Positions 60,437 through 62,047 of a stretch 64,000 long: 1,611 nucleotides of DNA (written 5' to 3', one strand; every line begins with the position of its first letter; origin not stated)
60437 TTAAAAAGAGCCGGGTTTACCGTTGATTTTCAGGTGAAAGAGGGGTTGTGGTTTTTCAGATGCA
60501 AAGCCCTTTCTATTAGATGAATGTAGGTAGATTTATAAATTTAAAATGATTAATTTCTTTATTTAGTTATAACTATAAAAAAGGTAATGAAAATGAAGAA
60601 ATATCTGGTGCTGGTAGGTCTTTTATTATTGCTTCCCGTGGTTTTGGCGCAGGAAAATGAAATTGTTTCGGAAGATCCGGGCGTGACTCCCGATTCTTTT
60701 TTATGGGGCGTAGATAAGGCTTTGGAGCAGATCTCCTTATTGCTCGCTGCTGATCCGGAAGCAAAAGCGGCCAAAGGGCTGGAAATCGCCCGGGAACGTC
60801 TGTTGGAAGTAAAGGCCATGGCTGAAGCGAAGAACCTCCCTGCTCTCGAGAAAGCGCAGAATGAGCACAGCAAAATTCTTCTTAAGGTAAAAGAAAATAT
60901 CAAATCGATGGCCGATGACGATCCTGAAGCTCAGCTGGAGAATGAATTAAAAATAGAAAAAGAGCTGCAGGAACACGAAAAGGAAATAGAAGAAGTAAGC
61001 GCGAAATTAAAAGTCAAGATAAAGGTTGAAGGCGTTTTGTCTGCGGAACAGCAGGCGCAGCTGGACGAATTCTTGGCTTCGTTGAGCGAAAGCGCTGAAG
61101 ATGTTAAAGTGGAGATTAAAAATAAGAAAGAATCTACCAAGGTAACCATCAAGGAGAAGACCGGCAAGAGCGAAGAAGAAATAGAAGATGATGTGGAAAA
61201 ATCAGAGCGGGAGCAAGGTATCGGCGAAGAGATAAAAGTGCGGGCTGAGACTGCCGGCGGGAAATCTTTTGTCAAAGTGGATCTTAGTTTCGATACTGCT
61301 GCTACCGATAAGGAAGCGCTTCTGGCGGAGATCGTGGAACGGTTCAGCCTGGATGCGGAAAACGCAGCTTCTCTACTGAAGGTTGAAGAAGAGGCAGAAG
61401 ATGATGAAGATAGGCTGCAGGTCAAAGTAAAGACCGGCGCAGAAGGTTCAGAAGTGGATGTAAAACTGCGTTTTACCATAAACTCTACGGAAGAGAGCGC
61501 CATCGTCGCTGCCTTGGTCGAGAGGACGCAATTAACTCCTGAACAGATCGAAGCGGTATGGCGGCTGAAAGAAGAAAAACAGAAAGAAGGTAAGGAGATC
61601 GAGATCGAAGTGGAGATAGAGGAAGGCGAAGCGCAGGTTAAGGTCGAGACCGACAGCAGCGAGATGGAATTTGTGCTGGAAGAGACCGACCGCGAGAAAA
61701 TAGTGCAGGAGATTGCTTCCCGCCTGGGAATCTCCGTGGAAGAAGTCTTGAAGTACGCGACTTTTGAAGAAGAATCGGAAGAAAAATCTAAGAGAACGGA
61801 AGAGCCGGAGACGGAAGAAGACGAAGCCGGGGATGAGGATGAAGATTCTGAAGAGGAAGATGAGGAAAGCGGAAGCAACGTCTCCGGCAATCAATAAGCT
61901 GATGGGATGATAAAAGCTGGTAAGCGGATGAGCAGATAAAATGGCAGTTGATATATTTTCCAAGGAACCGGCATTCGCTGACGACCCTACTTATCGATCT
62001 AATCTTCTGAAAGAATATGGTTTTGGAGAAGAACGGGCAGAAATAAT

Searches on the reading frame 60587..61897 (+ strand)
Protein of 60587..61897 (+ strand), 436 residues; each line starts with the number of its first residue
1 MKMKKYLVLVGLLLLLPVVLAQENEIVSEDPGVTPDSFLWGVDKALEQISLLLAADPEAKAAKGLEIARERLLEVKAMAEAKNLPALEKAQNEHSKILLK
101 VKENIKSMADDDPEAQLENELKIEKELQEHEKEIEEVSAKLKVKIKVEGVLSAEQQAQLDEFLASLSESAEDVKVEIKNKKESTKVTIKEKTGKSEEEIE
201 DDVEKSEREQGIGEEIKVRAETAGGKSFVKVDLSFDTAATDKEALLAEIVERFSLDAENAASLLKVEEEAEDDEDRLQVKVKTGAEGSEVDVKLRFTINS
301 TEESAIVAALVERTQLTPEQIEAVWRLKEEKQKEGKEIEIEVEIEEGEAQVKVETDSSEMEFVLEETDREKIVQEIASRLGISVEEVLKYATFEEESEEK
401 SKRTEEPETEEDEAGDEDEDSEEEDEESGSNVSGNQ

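Call 14: search_protein_families(library=pfam, proteins=[window:60587-61897:+])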
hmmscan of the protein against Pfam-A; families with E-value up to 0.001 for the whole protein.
window:60587-61897:+ (436 aa): 1 family
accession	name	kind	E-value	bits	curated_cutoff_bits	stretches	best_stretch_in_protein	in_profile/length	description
PF18915.5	DUF5667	-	2e-17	63.9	27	1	32-142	1-97/99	Domain of unknown function (DUF5667)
